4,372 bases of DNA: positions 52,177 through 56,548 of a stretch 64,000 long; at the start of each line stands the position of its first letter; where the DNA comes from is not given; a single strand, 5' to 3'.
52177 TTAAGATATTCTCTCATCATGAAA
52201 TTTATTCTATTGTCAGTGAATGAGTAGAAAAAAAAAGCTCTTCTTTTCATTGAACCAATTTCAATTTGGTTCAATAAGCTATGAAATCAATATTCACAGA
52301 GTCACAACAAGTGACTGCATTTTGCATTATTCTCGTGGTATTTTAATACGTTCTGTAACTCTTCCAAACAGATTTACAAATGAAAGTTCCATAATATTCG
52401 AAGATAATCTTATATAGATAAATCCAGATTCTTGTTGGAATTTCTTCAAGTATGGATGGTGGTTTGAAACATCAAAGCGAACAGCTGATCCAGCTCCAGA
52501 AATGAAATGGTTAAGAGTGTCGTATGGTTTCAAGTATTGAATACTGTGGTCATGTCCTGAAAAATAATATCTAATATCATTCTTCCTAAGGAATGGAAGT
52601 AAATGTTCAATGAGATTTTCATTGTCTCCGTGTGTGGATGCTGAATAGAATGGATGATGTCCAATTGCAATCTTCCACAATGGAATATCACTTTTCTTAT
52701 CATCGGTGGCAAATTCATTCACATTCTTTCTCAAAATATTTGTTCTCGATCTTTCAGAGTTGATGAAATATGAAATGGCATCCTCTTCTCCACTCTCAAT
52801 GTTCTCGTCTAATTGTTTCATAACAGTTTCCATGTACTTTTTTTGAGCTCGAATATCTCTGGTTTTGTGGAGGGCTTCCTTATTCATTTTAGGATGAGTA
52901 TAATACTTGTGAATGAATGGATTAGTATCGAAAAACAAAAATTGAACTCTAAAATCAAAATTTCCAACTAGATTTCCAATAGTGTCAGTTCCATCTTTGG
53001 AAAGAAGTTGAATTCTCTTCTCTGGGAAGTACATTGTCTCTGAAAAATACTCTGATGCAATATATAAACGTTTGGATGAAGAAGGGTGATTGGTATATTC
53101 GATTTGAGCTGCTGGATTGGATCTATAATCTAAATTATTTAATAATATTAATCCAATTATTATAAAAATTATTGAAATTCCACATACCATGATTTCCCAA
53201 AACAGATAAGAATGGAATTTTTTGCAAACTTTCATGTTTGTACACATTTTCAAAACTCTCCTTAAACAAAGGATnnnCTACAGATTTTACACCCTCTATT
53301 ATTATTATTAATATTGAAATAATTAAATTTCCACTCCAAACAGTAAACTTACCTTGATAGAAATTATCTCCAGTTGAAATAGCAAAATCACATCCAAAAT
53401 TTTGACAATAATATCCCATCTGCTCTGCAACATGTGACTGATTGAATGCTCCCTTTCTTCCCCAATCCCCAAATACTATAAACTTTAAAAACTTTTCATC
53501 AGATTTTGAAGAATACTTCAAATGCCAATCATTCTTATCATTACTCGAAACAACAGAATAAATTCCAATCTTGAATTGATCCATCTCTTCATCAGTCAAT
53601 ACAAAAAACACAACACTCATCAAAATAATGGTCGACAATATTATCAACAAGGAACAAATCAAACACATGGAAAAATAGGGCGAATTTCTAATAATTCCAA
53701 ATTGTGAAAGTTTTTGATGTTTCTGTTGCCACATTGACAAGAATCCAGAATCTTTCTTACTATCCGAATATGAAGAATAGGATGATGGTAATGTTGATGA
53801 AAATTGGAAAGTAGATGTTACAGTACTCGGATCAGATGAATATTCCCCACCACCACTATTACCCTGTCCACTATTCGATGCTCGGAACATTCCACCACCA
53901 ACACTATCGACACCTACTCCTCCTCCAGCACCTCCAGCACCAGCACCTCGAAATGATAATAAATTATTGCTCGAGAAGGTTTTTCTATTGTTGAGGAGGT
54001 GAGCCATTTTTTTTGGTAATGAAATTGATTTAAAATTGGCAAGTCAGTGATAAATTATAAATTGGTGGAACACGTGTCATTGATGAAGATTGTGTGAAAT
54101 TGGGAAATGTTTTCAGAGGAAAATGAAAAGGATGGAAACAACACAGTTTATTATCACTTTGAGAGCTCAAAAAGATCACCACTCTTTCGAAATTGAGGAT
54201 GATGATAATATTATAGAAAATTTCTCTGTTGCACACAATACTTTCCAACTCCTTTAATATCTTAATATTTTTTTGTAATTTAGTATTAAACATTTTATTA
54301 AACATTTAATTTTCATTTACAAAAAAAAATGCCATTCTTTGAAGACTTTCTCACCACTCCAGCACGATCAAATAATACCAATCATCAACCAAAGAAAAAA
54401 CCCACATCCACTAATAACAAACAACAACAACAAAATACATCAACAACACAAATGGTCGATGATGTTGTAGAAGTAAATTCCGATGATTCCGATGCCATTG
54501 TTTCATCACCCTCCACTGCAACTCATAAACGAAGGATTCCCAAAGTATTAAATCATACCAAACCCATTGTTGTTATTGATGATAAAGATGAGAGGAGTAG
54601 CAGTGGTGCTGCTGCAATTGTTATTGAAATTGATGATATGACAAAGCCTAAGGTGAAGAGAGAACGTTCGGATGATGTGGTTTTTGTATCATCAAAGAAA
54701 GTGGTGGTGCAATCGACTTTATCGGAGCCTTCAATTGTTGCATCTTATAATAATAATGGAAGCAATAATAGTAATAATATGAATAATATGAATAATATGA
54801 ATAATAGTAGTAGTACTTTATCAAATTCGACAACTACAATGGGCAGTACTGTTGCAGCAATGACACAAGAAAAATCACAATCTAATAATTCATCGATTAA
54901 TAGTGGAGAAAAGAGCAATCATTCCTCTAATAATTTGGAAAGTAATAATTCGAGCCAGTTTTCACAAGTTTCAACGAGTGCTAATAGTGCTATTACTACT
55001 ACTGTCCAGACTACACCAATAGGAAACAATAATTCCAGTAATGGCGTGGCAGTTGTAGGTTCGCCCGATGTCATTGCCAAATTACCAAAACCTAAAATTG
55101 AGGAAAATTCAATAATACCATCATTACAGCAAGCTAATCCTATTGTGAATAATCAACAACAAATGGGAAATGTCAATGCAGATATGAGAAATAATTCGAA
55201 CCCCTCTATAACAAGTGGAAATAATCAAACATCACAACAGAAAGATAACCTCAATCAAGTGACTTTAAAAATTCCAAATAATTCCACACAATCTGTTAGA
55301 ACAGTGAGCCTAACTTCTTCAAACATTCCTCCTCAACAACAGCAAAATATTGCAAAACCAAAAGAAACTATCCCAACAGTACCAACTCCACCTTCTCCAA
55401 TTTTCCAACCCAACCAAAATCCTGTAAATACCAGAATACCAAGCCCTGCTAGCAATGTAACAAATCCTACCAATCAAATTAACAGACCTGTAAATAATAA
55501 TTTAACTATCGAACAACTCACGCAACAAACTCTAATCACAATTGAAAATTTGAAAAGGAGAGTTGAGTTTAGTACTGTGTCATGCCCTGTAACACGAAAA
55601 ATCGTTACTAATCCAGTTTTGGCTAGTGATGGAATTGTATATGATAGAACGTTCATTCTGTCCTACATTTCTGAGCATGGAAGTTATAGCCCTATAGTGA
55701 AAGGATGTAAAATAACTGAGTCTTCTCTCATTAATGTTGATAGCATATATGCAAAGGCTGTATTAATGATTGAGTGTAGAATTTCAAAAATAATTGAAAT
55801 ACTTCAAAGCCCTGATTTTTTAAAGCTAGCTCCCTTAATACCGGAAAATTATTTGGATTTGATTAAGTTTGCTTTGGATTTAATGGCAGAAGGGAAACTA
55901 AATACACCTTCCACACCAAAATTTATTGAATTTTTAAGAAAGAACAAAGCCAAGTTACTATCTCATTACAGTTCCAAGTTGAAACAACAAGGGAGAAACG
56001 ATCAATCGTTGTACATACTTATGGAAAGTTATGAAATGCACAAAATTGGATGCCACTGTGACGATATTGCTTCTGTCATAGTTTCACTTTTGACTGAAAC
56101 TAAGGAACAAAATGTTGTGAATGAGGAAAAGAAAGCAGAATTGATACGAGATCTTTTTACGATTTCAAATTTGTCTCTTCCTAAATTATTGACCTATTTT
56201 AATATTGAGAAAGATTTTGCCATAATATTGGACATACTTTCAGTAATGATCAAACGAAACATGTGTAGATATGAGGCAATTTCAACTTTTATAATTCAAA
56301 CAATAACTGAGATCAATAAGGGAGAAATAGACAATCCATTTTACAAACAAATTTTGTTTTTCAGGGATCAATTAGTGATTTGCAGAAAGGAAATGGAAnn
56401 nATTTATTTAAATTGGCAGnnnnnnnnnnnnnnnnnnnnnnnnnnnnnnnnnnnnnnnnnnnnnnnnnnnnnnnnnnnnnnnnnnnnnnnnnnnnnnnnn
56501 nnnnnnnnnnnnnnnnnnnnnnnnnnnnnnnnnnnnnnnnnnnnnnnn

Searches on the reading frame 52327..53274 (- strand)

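Call 9: search_protein_families(library=pfam, proteins=[window:52327-53274:-], max_evalue=0.001)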
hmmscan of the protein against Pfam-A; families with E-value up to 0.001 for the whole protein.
window:52327-53274:- (315 aa): 1 family
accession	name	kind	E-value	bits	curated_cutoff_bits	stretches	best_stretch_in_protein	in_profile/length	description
PF00149.33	Metallophos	-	1.2e-05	26.3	21.5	1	181-243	133-189/191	Calcineurin-like phosphoesterase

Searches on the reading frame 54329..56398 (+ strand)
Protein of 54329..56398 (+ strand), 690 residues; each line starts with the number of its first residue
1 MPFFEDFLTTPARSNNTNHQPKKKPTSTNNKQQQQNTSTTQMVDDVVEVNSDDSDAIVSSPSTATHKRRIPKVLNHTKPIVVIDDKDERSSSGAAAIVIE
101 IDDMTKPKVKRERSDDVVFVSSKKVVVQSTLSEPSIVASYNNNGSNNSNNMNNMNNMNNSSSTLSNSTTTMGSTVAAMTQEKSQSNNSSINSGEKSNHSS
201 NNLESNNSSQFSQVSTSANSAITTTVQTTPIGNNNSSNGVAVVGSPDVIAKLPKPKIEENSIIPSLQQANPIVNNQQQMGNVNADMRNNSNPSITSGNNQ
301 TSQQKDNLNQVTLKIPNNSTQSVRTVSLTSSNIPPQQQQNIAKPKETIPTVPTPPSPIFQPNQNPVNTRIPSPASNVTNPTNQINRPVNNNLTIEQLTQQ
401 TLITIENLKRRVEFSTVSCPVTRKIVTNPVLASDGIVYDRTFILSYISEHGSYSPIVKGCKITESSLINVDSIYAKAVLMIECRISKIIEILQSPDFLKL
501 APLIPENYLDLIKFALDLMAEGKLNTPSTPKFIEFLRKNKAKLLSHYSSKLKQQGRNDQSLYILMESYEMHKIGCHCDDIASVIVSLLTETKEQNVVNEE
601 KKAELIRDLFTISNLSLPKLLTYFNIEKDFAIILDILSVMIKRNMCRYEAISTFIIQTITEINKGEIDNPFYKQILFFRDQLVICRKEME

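Call 9: search_protein_families(library=pfam, proteins=[window:54329-56398:+], max_evalue=0.001)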
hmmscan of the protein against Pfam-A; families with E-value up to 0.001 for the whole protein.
window:54329-56398:+ (690 aa): 1 family
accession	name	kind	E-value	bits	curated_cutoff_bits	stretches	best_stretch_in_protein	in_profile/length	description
PF04564.21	U-box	-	7.3e-07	29.7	21.4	1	418-472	6-59/73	U-box domain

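Call 87: find_encoding_contigs(protein=window:54329-56398:+, flank=10000, max_places=2)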
Protein window:54329-56398:+ (690 aa): no gene with exactly this product is on record in the collection.
